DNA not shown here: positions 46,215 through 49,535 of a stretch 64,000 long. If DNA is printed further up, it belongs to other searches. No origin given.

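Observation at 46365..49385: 1006-aa Upf1-like helicase with a Vsr/DUF559-like nuclease tail and a ~330-aa unknown N-terminal region (Mokosh-like single-gene candidate)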

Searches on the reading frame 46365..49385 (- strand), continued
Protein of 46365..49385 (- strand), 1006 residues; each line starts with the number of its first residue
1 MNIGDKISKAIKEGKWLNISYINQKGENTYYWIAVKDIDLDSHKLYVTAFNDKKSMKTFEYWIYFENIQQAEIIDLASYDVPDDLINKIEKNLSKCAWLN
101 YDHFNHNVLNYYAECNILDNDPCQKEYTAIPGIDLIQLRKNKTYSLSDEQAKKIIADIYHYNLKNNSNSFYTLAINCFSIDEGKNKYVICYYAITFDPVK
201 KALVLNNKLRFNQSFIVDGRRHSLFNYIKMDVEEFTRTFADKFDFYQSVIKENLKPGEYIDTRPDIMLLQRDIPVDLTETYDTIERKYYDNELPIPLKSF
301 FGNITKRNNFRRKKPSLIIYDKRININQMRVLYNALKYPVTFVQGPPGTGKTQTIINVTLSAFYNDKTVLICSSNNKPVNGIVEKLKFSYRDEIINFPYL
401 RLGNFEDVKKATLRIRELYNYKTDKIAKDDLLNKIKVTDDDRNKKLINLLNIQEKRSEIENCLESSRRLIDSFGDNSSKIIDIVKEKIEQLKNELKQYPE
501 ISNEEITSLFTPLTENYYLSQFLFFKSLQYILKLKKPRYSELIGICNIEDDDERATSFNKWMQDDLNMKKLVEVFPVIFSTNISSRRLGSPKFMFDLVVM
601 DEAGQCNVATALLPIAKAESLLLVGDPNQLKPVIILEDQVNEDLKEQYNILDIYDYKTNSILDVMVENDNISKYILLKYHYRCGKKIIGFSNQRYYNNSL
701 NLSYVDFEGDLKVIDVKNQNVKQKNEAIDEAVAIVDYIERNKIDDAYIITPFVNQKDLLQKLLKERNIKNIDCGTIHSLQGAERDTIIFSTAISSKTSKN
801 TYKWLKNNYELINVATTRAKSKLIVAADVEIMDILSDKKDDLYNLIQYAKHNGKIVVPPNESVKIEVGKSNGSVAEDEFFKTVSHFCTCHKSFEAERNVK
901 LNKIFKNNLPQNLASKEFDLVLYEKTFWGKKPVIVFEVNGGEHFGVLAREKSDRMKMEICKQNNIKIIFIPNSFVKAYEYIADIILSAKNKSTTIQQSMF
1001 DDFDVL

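Call 56: search_protein_families(library=padloc, alignment_id=A7, max_evalue=0.00001)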
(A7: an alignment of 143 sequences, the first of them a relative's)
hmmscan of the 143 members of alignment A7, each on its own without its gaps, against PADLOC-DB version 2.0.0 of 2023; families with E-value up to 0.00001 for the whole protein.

A. member 1, L001:8127-9146:+ (340 aa): 0 families

B. families by the number of members that match (of 143 scanned): 188 families (the first 25 are shown)
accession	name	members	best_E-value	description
PDLC04134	mad2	3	1.1e-14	mads_2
PDLC02707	PbeA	2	3.3e-29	PbeA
PDLC03951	RmrA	2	4.4e-11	-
PDLC02926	HTH_VI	2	1e-09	-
PDLC03954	RmrA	2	9.4e-09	-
PDLC04140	mad8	2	1.1e-07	mads_8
PDLC03952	RmrA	2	4.1e-07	-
PDLC03949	RmrA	2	7.1e-07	-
PDLC02861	DpdF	1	1.2e-195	DpdF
PDLC02864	DpdF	1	2.2e-182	DpdF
PDLC02870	DpdF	1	1.8e-139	DpdF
PDLC04787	PDC-S01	1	9.4e-121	-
PDLC03757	Drt2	1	1.1e-118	DRT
PDLC03928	PsyrT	1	6.1e-111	-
PDLC03658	mREase_IV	1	8.8e-103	Type IV methyl-directed restriction enzyme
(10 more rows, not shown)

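Call 57: search_protein_families(library=pfam, alignment_id=A7, max_evalue=0.00001)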
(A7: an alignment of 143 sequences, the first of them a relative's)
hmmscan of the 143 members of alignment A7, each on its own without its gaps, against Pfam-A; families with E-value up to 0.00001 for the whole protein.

A. member 1, L001:8127-9146:+ (340 aa): 2 families
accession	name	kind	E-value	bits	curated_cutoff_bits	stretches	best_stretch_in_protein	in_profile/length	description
PF02800.25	Gp_dh_C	-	2.9e-52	176.9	24.4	1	161-319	1-158/158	Glyceraldehyde 3-phosphate dehydrogenase, C-terminal domain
PF00044.30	Gp_dh_N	-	1.8e-36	124.9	31.7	1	6-108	1-101/101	Glyceraldehyde 3-phosphate dehydrogenase, NAD binding domain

B. families by the number of members that match (of 143 scanned): 189 families (the first 25 are shown)
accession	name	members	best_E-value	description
PF00583.31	Acetyltransf_1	4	3.5e-18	Acetyltransferase (GNAT) family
PF01381.28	HTH_3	3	6.8e-15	Helix-turn-helix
PF13508.13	Acetyltransf_7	3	2.9e-11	Acetyltransferase (GNAT) domain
PF13673.13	Acetyltransf_10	3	2.3e-08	Acetyltransferase (GNAT) domain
PF02073.20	Peptidase_M29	2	1.8e-154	Thermophilic metalloprotease (M29)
PF01554.23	MatE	2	6.1e-55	MatE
PF00106.31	adh_short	2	5.9e-42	short chain dehydrogenase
PF13173.12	AAA_14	2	2.7e-33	AAA domain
PF03006.26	HlyIII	2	3.5e-31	Haemolysin-III related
PF00239.26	Resolvase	2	4.7e-31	Resolvase, N terminal domain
PF00270.35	DEAD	2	2.2e-28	DEAD/DEAH box helicase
PF13561.12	adh_short_C2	2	5.6e-28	Enoyl-(Acyl carrier protein) reductase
PF00271.37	Helicase_C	2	6.9e-26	Helicase conserved C-terminal domain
PF07508.19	Recombinase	2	2.1e-18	Recombinase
PF00535.33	Glycos_transf_2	2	4.3e-18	Glycosyl transferase family 2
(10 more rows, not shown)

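Call 65: find_encoding_contigs(protein=window:46365-49385:-, flank=10000, max_places=6)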
Protein window:46365-49385:- (1006 aa): 8 contigs read that carry it; 6 places shown.
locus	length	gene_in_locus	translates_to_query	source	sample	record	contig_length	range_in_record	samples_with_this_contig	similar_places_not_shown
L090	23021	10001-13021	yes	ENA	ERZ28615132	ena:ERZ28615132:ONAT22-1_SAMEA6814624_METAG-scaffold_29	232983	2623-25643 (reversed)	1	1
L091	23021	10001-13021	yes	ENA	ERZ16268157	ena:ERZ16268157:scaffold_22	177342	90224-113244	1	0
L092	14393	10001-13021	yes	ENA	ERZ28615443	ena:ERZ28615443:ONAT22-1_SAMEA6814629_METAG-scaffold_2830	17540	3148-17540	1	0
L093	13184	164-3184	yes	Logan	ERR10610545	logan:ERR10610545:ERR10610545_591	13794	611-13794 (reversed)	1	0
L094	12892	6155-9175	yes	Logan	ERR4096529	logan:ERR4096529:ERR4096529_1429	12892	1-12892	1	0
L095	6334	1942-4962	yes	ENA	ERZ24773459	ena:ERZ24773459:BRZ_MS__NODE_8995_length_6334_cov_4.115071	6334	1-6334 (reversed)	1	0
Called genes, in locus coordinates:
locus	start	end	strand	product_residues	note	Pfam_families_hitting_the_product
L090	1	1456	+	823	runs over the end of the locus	PF01915:Glyco_hydro_3_C, PF14310:Fn3-like, PF00933:Glyco_hydro_3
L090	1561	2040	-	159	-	-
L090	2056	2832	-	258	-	PF01408:GFO_IDH_MocA, PF22725:GFO_IDH_MocA_C3 (weak)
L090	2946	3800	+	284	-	PF02311:AraC_binding, PF00165:HTH_AraC (weak), PF12833:HTH_18, PF00165:HTH_AraC (weak)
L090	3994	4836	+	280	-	-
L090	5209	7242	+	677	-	PF00005:ABC_tran, PF13304:AAA_21 (faint), PF13401:AAA_22 (faint), PF02463:SMC_N (weak)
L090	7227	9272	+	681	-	PF00005:ABC_tran, PF02463:SMC_N (faint)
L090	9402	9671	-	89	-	-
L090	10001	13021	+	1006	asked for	PF01443:Viral_helicase1 (faint), PF13086:AAA_11, PF13245:AAA_19 (weak), PF13604:AAA_30 (faint), PF13087:AAA_12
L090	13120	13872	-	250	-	-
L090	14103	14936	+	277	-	PF01541:GIY-YIG (faint), PF14267:DUF4357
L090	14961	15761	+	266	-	-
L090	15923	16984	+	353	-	PF12161:HsdM_N, PF02384:N6_Mtase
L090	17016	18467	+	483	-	-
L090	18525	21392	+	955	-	PF00005:ABC_tran, PF02463:SMC_N (faint), PF13304:AAA_21 (faint), PF02687:FtsX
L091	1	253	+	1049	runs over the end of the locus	PF17128:DUF5107, PF13428:TPR_14 (faint), PF07719:TPR_2 (faint), PF13374:TPR_10 (faint), PF13424:TPR_12 (faint), PF13431:TPR_17 (faint), PF13432:TPR_16 (faint), PF14559:TPR_19 (weak)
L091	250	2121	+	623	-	-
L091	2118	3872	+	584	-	PF01301:Glyco_hydro_35, PF02449:Glyco_hydro_42, PF21317:BetaGal_ABD_1, PF21467:BetaGal_gal-bd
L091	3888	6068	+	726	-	PF16875:Glyco_hydro_36N, PF02065:Melibiase, PF10566:Glyco_hydro_97 (faint), PF16499:Melibiase_2 (weak)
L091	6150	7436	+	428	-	PF12905:Glyco_hydro_101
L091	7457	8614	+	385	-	PF01663:Phosphodiest (weak)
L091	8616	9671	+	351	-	PF00149:Metallophos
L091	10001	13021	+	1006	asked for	PF01443:Viral_helicase1 (faint), PF13086:AAA_11, PF13245:AAA_19 (weak), PF13604:AAA_30 (faint), PF13087:AAA_12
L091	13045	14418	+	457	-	PF07693:KAP_NTPase, PF13401:AAA_22 (faint), PF24883:NPHP3_N (faint)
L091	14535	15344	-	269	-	-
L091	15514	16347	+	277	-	PF01541:GIY-YIG (faint), PF14267:DUF4357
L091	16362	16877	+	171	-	PF08937:ThsB_TIR, PF13676:TIR_2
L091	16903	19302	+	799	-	PF13588:HSDR_N_2, PF02384:N6_Mtase, PF07669:Eco57I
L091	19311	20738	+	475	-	PF01420:Methylase_S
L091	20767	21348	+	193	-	PF13676:TIR_2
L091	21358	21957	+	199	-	PF08937:ThsB_TIR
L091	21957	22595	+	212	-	PF08937:ThsB_TIR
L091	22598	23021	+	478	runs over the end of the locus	PF13289:SIR2_2, PF18185:STALD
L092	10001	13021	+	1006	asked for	PF01443:Viral_helicase1 (faint), PF13086:AAA_11, PF13245:AAA_19 (weak), PF13604:AAA_30 (faint), PF13087:AAA_12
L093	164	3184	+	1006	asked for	PF01443:Viral_helicase1 (faint), PF13086:AAA_11, PF13245:AAA_19 (weak), PF13604:AAA_30 (faint), PF13087:AAA_12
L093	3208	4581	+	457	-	PF07693:KAP_NTPase, PF13401:AAA_22 (faint), PF24883:NPHP3_N (faint)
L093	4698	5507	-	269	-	-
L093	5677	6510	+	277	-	PF01541:GIY-YIG (faint), PF14267:DUF4357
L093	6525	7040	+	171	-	PF08937:ThsB_TIR, PF13676:TIR_2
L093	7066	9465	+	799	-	PF13588:HSDR_N_2, PF02384:N6_Mtase, PF07669:Eco57I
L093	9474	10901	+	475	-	PF01420:Methylase_S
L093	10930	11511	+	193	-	PF13676:TIR_2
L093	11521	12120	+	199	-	PF08937:ThsB_TIR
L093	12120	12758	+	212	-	PF08937:ThsB_TIR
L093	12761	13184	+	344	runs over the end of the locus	?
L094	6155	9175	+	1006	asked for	PF01443:Viral_helicase1 (faint), PF13086:AAA_11, PF13245:AAA_19 (weak), PF13604:AAA_30 (faint), PF13087:AAA_12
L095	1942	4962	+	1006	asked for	PF01443:Viral_helicase1 (faint), PF13086:AAA_11, PF13245:AAA_19 (weak), PF13604:AAA_30 (faint), PF13087:AAA_12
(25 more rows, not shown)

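Call 66: find_encoding_contigs(protein=P0002, flank=10000, max_places=6)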
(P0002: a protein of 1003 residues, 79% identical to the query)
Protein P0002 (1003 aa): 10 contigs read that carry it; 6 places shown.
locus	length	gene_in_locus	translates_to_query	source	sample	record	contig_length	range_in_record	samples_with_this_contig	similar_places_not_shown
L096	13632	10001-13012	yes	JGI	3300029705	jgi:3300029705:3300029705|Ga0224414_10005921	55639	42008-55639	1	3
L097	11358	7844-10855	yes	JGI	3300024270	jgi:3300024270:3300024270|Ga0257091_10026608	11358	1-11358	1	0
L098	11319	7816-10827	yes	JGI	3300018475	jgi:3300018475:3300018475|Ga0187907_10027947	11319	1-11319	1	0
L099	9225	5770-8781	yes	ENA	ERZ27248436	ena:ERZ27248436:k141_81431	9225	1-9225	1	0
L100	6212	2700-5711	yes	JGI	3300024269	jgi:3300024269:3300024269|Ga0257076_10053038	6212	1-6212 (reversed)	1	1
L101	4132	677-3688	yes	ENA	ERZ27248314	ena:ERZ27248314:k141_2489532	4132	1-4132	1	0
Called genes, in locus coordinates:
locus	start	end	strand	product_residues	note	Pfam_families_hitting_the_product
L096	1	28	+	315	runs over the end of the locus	PF04055:Radical_SAM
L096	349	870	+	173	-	PF13420:Acetyltransf_4, PF00583:Acetyltransf_1, PF13673:Acetyltransf_10, PF13508:Acetyltransf_7 (weak)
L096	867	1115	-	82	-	-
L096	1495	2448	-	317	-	-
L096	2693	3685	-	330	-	-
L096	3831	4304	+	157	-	-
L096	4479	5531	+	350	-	PF00004:AAA, PF07728:AAA_5 (weak)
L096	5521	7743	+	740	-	PF00082:Peptidase_S8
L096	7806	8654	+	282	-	PF18864:AbiTii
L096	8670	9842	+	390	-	PF09509:Hypoth_Ymh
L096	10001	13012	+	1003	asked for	PF01443:Viral_helicase1 (faint), PF13086:AAA_11, PF13245:AAA_19 (weak), PF13604:AAA_30 (faint), PF13087:AAA_12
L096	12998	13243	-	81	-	-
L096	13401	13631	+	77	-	?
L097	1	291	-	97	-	?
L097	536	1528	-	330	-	-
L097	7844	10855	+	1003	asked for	PF01443:Viral_helicase1 (faint), PF13086:AAA_11, PF13245:AAA_19 (weak), PF13604:AAA_30 (faint), PF13087:AAA_12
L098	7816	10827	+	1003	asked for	PF01443:Viral_helicase1 (faint), PF13086:AAA_11, PF13245:AAA_19 (weak), PF13604:AAA_30 (faint), PF13087:AAA_12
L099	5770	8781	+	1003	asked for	PF01443:Viral_helicase1 (faint), PF13086:AAA_11, PF13245:AAA_19 (weak), PF13604:AAA_30 (faint), PF13087:AAA_12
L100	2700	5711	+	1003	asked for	PF01443:Viral_helicase1 (faint), PF13086:AAA_11, PF13245:AAA_19 (weak), PF13604:AAA_30 (faint), PF13087:AAA_12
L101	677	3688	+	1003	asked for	PF01443:Viral_helicase1 (faint), PF13086:AAA_11, PF13245:AAA_19 (weak), PF13604:AAA_30 (faint), PF13087:AAA_12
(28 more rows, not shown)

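Call 74: search_dna_similar(query=window:46365-49382:-, collection=phages, mode=protein, max_rows=15)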
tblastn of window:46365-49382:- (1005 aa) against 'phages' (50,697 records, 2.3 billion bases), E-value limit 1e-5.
Records with a match: 6; places in all: 6; records where one place covers at least 80% of the query: 0.
Best place of each record, by identity: <60% 6.
By first word of the organism name: Bacteriophage 3; Staphylococcus 2; Salmonella 1.
By host as written in the record: - 3; Staphylococcus aureus 2; Salmonella enterica subsp. enterica serovar Kentucky 1.
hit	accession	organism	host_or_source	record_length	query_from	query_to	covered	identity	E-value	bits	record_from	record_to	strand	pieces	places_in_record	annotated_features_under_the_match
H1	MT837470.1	Bacteriophage sp.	human fecal samples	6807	342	830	49%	23.1%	2e-15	87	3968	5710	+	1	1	record has no annotation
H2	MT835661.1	Bacteriophage sp.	human fecal samples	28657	569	952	38%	26.1%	2e-21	107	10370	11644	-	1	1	record has no annotation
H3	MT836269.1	Bacteriophage sp.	human fecal samples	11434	565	824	26%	27.6%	1e-11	75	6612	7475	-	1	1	record has no annotation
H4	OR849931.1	Staphylococcus phage SA 1298 Kay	Staphylococcus aureus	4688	573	829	26%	27.8%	2e-19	100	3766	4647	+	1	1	record has no annotation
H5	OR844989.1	Staphylococcus phage SA 1306 Kay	Staphylococcus aureus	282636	573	829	26%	27.8%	2e-19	100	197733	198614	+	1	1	record has no annotation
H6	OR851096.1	Salmonella phage S.Kent 1-2-1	Salmonella enterica subsp. enterica ...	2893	595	833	24%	27.2%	3e-13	80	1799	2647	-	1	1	record has no annotation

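Call 75: search_dna_similar(query=window:46365-49382:-, collection=plasmids, mode=protein, max_rows=15)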
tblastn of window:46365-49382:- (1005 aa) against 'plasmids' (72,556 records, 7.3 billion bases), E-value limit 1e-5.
Records with a match: 1098; places in all: 1128; records where one place covers at least 80% of the query: 0.
Best place of each record, by identity: <60% 1098.
By first word of the organism name: Klebsiella 736; Ralstonia 97; Raoultella 22; Nostoc 15; Vibrio 15; Escherichia 14; Bacillus 13; Acetobacter 11; Rhizobium 10; Priestia 7; and 90 more.
By predicted mobility (MOB-suite, as given by PLSDB): conjugative 732; non-mobilizable 213; mobilizable 153.
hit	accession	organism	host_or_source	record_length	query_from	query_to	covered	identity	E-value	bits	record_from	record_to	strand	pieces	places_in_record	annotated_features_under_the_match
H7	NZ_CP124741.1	Escherichia coli O157:H7 str. EDL933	Homo sapiens,feces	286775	306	967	66%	26.4%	8e-36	155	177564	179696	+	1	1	AAA domain-containing protein | hypothetical protein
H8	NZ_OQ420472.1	Escherichia coli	-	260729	310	967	65%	26.3%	1e-35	155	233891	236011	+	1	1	AAA domain-containing protein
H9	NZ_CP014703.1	Ralstonia solanacearum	Solanum tuberosum,cell culture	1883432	292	967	67%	24.9%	4e-33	147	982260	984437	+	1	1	none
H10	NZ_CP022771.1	Ralstonia solanacearum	Solanum tuberosum,single cell,Potato ...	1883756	292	967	67%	24.9%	4e-33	147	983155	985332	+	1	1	none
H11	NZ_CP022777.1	Ralstonia solanacearum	Solanum tuberosum,single cell,Potato ...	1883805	292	967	67%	24.9%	4e-33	147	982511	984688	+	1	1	none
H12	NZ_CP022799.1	Ralstonia solanacearum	Solanum tuberosum,single cell,Potato ...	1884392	292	967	67%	24.9%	4e-33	147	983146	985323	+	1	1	none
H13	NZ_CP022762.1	Ralstonia solanacearum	Solanum tuberosum,single cell,Potato ...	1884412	292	967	67%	24.9%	4e-33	147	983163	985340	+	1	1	none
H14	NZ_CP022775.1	Ralstonia solanacearum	Solanum tuberosum,single cell,Potato ...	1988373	292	967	67%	24.7%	4e-33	147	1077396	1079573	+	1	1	none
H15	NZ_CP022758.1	Ralstonia solanacearum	Solanum tuberosum,single cell,Potato ...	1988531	292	967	67%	24.7%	4e-33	147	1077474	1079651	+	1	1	none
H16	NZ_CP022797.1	Ralstonia solanacearum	Solanum tuberosum,single cell,Potato ...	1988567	292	967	67%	24.7%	4e-33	147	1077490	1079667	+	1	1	none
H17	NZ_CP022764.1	Ralstonia solanacearum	Solanum tuberosum,single cell,Potato ...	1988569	292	967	67%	24.7%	4e-33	147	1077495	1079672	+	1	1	none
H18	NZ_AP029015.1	Ralstonia pseudosolanacearum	-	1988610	292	967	67%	24.7%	4e-33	147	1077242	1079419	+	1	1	none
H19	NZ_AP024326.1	Caballeronia sp. NK8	-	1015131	268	967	70%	22.1%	3e-28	131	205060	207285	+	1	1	record has no annotation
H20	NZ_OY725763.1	Parabacteroides distasonis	-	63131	276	851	57%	26.5%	2e-34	151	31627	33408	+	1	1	AAA domain-containing protein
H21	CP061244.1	Escherichia coli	Homo sapiens,cell culture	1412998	310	858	55%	26.8%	2e-33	147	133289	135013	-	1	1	none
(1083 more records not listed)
